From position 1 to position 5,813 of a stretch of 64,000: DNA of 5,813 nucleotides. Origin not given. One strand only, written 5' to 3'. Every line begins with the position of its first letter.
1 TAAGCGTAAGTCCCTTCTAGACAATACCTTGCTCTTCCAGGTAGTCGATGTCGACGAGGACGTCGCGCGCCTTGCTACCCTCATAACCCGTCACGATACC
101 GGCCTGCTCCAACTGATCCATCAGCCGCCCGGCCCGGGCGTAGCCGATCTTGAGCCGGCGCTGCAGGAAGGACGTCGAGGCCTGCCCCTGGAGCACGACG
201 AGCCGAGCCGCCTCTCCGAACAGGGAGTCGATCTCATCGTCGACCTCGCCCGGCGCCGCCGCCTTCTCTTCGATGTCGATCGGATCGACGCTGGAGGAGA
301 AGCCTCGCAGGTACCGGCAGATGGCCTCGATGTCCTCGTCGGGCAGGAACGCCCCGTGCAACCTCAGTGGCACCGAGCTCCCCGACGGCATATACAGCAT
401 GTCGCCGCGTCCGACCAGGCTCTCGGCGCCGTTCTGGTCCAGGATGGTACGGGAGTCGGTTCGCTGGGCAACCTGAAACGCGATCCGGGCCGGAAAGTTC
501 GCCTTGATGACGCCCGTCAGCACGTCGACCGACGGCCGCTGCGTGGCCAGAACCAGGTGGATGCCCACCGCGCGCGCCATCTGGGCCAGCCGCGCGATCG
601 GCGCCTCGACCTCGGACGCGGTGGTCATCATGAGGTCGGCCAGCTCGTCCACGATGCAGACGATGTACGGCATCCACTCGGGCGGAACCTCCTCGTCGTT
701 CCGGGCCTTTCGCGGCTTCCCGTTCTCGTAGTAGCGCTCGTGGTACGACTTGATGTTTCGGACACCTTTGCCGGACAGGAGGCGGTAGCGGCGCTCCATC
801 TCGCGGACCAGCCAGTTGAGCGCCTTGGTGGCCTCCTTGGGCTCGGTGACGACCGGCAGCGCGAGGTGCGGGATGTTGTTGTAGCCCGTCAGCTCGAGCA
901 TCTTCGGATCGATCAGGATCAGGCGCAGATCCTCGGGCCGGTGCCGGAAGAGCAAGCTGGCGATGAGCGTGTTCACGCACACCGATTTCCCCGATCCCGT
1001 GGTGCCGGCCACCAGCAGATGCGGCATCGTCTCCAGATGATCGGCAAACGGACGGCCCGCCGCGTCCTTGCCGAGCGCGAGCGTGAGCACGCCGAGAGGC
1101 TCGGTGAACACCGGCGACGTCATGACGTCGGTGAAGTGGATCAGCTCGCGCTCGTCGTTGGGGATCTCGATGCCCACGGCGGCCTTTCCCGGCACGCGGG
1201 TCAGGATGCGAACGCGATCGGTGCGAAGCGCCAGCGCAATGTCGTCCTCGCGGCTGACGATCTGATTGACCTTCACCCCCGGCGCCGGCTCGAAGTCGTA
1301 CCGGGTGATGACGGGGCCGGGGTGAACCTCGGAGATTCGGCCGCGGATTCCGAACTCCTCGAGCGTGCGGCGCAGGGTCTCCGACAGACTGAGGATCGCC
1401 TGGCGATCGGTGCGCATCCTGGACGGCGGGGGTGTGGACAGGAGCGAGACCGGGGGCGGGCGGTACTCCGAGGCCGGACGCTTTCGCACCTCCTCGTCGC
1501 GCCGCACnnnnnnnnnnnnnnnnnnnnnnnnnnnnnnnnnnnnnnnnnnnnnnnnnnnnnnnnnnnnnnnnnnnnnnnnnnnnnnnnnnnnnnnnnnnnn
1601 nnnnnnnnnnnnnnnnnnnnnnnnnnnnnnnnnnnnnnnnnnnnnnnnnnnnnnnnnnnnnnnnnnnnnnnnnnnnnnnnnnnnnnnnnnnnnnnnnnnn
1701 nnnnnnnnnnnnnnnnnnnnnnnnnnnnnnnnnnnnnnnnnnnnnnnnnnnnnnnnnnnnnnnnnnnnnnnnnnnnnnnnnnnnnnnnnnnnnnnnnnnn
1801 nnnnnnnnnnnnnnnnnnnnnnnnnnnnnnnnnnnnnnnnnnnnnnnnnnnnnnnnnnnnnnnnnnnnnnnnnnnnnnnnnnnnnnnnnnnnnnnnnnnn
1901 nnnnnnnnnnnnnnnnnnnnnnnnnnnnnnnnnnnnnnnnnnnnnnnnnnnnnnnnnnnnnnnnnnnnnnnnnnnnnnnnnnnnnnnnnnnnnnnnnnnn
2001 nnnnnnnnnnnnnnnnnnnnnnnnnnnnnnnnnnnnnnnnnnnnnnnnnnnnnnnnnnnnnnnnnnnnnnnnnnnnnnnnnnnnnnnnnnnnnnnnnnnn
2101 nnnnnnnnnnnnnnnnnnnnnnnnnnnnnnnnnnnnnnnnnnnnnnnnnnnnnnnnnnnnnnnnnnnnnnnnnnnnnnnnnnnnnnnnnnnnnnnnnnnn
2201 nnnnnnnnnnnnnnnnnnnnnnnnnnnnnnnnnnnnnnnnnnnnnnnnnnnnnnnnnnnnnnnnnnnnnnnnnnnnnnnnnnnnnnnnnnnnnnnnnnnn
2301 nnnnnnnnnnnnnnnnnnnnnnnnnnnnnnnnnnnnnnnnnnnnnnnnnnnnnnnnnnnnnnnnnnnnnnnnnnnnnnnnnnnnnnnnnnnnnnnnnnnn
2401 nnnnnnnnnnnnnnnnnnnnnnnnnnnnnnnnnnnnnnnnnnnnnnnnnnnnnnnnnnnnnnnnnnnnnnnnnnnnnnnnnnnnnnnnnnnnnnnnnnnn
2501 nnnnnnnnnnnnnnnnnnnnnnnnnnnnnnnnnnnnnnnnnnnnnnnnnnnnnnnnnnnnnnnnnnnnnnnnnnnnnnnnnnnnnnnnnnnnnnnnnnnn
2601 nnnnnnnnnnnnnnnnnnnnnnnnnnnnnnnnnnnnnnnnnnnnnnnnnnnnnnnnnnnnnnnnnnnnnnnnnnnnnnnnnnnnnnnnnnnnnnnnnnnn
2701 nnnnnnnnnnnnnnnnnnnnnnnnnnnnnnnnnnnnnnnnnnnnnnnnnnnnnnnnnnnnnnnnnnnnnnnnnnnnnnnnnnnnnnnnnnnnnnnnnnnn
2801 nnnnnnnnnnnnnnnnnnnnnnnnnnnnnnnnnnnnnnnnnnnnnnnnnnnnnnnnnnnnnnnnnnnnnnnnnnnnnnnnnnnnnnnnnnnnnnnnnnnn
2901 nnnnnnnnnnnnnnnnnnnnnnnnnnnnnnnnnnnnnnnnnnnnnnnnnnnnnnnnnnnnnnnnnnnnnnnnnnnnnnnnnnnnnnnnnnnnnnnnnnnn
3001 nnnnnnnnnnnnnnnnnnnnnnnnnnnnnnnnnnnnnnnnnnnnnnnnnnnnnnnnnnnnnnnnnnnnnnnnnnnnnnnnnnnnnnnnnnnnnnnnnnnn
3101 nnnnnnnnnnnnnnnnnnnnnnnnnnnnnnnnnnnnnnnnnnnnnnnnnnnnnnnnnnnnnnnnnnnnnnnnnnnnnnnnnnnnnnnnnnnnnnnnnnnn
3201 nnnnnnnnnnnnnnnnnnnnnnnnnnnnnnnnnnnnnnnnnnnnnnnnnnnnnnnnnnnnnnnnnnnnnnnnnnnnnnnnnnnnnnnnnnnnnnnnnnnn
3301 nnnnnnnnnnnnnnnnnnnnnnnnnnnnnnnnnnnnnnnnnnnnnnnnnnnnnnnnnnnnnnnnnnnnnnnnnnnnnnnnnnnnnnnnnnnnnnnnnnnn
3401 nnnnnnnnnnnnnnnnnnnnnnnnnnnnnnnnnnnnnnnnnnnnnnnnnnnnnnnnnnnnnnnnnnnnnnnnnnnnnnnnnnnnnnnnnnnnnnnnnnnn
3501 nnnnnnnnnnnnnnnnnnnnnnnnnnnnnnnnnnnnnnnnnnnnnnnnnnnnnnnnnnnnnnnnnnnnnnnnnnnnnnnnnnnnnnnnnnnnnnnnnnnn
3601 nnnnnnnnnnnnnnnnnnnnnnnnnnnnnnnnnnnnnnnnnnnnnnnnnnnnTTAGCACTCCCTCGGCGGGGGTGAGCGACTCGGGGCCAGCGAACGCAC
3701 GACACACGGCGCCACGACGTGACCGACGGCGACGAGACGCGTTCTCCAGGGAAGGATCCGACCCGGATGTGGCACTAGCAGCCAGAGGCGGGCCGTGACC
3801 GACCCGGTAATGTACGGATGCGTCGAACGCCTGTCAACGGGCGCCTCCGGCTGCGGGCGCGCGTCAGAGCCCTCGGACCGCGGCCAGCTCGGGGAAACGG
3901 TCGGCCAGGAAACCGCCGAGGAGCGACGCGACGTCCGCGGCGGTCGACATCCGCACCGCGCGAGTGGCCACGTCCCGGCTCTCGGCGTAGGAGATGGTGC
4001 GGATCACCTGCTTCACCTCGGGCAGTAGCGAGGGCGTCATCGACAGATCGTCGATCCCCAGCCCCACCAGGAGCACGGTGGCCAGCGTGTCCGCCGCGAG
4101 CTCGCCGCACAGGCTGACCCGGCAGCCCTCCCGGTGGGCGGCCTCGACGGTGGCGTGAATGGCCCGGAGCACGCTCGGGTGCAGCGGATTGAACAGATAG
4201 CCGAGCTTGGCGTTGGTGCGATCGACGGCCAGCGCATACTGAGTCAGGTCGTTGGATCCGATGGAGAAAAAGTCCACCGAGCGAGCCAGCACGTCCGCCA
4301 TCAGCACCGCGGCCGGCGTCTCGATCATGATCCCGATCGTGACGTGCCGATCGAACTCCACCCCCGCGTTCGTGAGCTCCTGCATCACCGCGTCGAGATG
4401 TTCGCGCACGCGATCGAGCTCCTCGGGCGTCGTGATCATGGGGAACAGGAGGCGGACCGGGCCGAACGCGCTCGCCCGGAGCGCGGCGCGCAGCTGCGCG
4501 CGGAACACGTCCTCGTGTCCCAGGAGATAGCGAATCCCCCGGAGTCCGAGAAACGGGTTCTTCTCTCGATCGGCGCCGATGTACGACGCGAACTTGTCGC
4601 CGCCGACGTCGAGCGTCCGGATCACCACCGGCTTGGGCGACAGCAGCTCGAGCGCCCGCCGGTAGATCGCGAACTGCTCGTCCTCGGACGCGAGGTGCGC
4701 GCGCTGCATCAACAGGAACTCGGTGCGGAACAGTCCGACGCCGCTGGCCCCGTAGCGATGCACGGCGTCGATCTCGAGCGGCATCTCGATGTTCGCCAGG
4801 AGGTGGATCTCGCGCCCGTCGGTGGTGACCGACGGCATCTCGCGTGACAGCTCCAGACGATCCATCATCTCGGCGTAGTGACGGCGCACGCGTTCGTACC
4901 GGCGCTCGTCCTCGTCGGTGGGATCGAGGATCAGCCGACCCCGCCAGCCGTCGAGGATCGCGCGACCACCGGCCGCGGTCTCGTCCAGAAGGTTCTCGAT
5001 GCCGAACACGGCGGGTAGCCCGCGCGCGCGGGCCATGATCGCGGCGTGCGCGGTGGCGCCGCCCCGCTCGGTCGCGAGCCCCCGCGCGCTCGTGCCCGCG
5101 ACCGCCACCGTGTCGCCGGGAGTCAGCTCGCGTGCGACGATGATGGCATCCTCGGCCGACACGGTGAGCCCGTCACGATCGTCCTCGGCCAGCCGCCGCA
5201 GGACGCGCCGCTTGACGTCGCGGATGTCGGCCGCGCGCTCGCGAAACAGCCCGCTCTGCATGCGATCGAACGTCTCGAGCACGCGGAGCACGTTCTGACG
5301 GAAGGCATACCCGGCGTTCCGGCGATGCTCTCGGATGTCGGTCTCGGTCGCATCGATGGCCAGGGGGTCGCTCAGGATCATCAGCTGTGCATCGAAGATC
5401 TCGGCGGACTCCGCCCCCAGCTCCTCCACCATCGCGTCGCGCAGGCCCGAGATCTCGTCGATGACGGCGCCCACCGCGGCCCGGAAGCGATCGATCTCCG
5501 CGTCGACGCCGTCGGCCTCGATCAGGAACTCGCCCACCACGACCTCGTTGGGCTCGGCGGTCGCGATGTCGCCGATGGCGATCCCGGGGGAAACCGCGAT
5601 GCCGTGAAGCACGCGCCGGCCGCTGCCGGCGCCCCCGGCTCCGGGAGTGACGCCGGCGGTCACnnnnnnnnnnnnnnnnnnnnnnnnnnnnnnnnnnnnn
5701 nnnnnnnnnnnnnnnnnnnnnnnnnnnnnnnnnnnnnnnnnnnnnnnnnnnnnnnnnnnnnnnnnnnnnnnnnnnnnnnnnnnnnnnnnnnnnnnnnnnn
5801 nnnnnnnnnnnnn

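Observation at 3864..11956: Transporter-less PTS (EI, HPr, HprK, soluble EIIA/EIIB of the mannose family) attached to rpoN-hpf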

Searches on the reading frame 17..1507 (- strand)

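Call 48: search_protein_families(library=pfam, proteins=[window:17-1507:-], max_evalue=0.00001)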
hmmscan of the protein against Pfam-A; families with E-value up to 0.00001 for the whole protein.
window:17-1507:- (496 aa): 4 families
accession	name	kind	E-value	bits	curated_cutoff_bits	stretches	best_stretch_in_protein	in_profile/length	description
PF01580.24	FtsK_SpoIIIE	-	3.3e-64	216.8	24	1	129-327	6-221/221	FtsK/SpoIIIE family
PF17854.6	FtsK_alpha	-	1.1e-30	106.2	22.9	1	18-117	2-101/101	FtsK alpha domain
PF09397.16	FtsK_gamma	-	1.8e-26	92.1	30.6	1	425-485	2-62/63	Ftsk gamma domain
PF12846.13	AAA_10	-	7.3e-06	25.7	27.5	0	160-203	20-59/362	AAA-like domain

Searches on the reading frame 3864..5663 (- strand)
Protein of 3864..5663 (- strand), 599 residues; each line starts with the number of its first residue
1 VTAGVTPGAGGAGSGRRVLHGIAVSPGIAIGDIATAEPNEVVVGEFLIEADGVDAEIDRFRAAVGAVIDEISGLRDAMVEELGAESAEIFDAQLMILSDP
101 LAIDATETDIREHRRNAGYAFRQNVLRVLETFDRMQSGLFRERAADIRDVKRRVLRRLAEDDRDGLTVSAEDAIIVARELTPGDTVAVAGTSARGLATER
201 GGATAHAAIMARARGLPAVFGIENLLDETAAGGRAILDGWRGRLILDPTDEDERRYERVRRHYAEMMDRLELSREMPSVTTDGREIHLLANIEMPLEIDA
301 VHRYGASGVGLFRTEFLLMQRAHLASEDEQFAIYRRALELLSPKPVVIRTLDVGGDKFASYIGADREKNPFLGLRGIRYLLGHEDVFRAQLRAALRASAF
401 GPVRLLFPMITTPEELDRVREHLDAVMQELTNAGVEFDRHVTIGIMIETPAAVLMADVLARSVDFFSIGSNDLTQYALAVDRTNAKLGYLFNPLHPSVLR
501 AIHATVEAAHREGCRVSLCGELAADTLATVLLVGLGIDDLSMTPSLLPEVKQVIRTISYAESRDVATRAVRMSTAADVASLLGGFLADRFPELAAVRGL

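Call 4: search_protein_families(library=pfam, proteins=[window:3864-5663:-])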
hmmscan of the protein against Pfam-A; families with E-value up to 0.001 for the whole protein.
window:3864-5663:- (599 aa): 4 families
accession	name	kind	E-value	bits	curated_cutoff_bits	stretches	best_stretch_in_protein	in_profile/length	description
PF02896.24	PEP-utilizers_C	-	1.9e-106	356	22.8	1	270-557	4-291/293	PEP-utilising enzyme, PEP-binding domain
PF05524.18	PEP-utilisers_N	-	6.5e-28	97.8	24.4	1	20-143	1-121/121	PEP-utilising enzyme, N-terminal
PF00391.29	PEP-utilizers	-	2.8e-19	68.9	23.1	1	171-242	3-72/72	PEP-utilising enzyme, mobile domain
PF03328.21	HpcH_HpaI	-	0.00052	19.8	25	0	396-514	79-185/221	HpcH/HpaI aldolase/citrate lyase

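Call 6: search_protein_families(library=ncbifam, proteins=[window:3864-5663:-])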
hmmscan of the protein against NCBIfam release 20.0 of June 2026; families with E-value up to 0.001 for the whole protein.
window:3864-5663:- (599 aa): 18 families
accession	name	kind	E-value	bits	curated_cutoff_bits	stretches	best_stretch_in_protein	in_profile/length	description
TIGR01417.1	PTS_I_fam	equivalog_domain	1.1e-165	552.3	341.7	1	19-582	1-564/565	phosphoenolpyruvate--protein phosphotransferase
NF008382.0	PRK11177.1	equivalog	1.7e-151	505.7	824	1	19-587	2-570/575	phosphoenolpyruvate-protein phosphotransferase PtsI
NF008283.0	PRK11061.1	equivalog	3.5e-116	389.2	583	1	18-589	170-738/748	phosphoenolpyruvate--protein phosphotransferase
NF005057.0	PRK06464.1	equivalog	2.5e-59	201.1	598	2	340-558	567-789/798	phosphoenolpyruvate synthase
TIGR01418.1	PEP_synth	equivalog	4.2e-59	200.7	739.75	2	341-555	562-780/784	pyruvate, water dikinase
TIGR01828.1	pyru_phos_dikin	equivalog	1.1e-33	116.3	843.45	2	362-490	647-780/865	pyruvate, phosphate dikinase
NF008478.1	PRK11377.1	equivalog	1.8e-25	89.9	520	1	50-246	277-472/473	dihydroxyacetone kinase phosphoryl donor subunit DhaM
NF004881.0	PRK06241.2-2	equivalog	7.4e-08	31.1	883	1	171-244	816-887/898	phosphoenolpyruvate synthase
NF004531.0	PRK05878.1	equivalog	1.1e-07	30.8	456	1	169-244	381-454/534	pyruvate, phosphate dikinase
NF004878.0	PRK06241.1-3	subfamily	3.6e-06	25.3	945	1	174-243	818-885/891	phosphoenolpyruvate synthase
NF004883.0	PRK06241.2-4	equivalog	4.6e-06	25.1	1063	1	190-245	856-911/928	phosphoenolpyruvate synthase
NF004879.0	PRK06241.1-4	equivalog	1.7e-05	23.1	976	1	191-242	812-863/868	phosphoenolpyruvate synthase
NF004882.0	PRK06241.2-3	equivalog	5.3e-05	21.5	850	1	168-244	742-816/827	phosphoenolpyruvate synthase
NF041857.1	RIF_Ptrans_rph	equivalog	5.7e-05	21.7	999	1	192-242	809-859/864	rifamycin-inactivating phosphotransferase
NF006153.0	PRK08296.1-5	subfamily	8.3e-05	21.1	578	1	170-244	531-603/608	hypothetical protein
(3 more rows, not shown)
